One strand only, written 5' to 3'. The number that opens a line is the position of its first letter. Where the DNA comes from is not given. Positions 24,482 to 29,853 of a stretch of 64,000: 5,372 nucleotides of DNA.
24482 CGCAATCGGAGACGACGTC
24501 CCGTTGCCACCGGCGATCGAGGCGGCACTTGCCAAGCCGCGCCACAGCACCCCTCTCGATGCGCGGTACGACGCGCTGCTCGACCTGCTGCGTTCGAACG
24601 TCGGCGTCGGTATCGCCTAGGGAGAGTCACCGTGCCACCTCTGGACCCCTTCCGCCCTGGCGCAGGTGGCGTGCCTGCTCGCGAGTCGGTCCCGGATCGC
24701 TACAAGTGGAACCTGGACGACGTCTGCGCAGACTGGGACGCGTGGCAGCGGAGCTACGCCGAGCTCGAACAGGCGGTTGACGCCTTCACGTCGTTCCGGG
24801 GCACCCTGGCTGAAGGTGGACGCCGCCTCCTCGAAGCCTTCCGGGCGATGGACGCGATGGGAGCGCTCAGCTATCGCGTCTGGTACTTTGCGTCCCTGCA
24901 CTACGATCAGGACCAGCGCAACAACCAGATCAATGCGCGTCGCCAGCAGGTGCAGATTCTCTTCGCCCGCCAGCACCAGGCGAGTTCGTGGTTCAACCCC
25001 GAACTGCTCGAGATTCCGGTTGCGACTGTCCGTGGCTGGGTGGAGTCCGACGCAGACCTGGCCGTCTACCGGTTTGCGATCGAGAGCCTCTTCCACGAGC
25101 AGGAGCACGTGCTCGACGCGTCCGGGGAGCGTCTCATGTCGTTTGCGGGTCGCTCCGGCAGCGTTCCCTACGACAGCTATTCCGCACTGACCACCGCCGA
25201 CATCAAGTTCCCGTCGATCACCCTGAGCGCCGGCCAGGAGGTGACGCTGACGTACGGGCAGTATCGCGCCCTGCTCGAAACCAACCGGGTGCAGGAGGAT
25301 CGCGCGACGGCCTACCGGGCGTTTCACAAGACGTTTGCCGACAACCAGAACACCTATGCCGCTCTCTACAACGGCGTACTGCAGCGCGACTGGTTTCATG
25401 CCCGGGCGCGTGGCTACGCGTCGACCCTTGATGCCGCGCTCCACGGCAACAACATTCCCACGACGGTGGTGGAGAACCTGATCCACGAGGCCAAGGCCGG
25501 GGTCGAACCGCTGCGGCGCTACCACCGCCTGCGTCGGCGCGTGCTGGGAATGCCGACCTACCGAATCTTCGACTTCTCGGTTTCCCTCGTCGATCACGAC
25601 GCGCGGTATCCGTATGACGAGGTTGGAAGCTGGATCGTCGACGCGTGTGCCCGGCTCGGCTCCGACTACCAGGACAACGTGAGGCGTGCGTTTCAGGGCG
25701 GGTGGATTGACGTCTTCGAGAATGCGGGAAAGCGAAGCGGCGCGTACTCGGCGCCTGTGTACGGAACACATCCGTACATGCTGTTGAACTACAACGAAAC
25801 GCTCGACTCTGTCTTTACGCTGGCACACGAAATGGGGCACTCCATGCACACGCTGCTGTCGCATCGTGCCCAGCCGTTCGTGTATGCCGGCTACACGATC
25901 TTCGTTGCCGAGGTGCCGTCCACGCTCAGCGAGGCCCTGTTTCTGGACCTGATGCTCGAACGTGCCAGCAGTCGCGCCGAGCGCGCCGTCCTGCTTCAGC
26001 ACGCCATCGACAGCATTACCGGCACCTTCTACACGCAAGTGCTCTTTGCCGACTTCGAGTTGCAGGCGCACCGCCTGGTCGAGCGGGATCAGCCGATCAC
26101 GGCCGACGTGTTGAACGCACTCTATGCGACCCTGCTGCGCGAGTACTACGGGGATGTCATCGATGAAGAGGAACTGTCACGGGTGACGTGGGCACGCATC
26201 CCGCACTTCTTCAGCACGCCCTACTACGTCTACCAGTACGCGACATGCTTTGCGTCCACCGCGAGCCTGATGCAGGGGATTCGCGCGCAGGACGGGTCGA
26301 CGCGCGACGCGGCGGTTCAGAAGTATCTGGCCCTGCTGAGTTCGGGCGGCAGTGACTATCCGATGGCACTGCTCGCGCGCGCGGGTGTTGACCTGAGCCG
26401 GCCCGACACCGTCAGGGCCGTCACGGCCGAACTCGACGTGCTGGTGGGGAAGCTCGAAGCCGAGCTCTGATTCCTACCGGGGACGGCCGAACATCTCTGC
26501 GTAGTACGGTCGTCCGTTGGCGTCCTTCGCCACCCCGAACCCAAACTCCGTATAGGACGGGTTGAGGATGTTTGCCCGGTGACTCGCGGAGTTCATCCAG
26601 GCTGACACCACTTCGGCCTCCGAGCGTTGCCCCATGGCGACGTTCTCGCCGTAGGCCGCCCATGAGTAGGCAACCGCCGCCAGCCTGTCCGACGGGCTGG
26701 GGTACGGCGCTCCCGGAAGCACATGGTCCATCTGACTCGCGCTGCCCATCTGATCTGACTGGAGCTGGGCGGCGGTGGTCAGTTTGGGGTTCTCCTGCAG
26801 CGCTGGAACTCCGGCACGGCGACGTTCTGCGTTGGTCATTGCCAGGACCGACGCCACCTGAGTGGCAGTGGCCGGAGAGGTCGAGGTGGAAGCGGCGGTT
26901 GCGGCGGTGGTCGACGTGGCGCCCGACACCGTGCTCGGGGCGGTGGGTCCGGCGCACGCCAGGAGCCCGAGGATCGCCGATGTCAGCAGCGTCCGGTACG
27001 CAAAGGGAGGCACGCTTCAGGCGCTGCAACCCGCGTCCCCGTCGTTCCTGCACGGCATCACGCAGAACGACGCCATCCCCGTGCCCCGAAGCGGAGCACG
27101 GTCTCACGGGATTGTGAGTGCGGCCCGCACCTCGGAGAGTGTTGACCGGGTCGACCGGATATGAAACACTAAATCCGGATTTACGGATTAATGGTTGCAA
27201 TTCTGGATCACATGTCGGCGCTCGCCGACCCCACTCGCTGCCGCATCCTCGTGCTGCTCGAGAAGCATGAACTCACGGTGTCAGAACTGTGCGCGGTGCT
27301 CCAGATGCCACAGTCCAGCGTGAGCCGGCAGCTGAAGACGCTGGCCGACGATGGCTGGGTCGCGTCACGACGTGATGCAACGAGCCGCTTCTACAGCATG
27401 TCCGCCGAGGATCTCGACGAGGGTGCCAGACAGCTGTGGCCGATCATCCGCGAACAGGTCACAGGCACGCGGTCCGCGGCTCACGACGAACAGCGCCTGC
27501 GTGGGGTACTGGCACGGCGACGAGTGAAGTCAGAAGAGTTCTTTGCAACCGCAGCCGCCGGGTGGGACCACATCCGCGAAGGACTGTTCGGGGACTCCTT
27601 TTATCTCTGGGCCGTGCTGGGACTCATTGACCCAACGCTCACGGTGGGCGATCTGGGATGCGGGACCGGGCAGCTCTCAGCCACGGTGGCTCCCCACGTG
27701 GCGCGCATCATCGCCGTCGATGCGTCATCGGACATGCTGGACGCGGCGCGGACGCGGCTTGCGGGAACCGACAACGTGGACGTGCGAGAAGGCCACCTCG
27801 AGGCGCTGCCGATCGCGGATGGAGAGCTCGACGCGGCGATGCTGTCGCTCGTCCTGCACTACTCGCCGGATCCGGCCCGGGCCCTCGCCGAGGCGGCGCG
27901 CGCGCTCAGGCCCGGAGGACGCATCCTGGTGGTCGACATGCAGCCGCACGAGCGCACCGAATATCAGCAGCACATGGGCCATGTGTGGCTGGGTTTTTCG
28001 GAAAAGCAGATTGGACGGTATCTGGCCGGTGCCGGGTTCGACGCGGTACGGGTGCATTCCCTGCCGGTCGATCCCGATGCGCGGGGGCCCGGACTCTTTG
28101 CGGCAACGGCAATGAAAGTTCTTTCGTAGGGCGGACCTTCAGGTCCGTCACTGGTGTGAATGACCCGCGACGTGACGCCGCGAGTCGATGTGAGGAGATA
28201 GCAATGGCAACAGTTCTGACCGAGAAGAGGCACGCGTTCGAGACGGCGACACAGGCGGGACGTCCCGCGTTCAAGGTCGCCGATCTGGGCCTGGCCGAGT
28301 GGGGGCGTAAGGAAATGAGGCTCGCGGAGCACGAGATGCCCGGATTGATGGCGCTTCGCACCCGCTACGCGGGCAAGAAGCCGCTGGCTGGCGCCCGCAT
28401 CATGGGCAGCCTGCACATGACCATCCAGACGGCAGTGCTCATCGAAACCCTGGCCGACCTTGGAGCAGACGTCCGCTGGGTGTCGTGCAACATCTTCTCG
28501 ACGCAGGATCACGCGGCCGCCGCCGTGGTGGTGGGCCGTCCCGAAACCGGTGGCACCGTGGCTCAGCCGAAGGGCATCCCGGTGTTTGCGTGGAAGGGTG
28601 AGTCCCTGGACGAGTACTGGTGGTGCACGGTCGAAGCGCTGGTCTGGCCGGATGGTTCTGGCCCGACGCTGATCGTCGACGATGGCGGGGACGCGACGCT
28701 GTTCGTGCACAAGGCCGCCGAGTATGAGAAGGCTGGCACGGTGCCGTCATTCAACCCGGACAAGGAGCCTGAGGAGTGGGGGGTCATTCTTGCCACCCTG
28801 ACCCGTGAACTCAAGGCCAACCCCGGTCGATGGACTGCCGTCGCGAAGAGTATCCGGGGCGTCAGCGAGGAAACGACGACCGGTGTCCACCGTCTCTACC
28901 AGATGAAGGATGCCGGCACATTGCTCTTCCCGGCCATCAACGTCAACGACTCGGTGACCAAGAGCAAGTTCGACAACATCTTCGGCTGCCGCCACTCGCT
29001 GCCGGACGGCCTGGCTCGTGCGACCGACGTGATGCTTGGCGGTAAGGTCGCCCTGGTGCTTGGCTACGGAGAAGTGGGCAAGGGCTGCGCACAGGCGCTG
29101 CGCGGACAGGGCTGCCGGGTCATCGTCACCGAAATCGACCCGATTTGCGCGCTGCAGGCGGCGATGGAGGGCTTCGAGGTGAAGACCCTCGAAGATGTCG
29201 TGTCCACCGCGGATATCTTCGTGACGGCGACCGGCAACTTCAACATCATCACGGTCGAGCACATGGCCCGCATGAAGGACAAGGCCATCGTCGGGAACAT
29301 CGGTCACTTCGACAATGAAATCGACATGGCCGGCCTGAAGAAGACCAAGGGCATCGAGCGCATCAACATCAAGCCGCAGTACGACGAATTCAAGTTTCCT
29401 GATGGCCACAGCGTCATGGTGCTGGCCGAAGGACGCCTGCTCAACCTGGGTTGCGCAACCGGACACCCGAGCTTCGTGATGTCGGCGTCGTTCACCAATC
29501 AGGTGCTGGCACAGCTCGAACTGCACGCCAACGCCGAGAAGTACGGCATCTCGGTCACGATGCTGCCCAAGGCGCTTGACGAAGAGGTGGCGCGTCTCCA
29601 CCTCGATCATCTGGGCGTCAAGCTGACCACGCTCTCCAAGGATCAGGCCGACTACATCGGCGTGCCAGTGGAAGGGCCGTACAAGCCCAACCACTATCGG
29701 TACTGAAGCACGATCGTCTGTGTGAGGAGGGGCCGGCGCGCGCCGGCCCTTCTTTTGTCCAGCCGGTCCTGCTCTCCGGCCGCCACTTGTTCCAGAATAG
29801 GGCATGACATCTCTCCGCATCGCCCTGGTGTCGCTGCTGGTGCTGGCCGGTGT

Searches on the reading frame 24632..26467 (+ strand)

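Call 21: search_protein_families(library=pfam, proteins=[window:24632-26467:+], max_evalue=0.00001)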
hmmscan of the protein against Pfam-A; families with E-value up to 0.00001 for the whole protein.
window:24632-26467:+ (612 aa): 2 families
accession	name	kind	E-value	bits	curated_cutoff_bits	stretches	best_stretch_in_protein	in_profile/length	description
PF01432.26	Peptidase_M3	-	1.4e-68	232.7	27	1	216-593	3-450/457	Peptidase family M3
PF08439.15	Peptidase_M3_N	-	7.9e-16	58.5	25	1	124-193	1-70/70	Oligopeptidase F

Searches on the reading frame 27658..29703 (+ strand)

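Call 21: search_protein_families(library=pfam, proteins=[window:27658-29703:+], max_evalue=0.00001)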
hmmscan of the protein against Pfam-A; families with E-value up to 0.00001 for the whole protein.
window:27658-29703:+ (682 aa): 4 families
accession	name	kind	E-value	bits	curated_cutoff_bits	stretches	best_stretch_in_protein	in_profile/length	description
PF05221.23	AdoHcyase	-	6.6e-143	475.7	25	1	205-681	2-299/299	S-adenosyl-L-homocysteine hydrolase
PF00670.27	AdoHcyase_NAD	-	1.6e-81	272.6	27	1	440-602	1-162/162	S-adenosyl-L-homocysteine hydrolase, NAD binding domain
PF02826.25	2-Hacid_dh_C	-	7.6e-09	35.6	25.1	1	460-549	34-127/178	D-isomer specific 2-hydroxyacid dehydrogenase, NAD binding domain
PF07991.19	KARI_N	-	2.5e-06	27.6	20.6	1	461-523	3-66/165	Acetohydroxy acid isomeroreductase, NADPH-binding domain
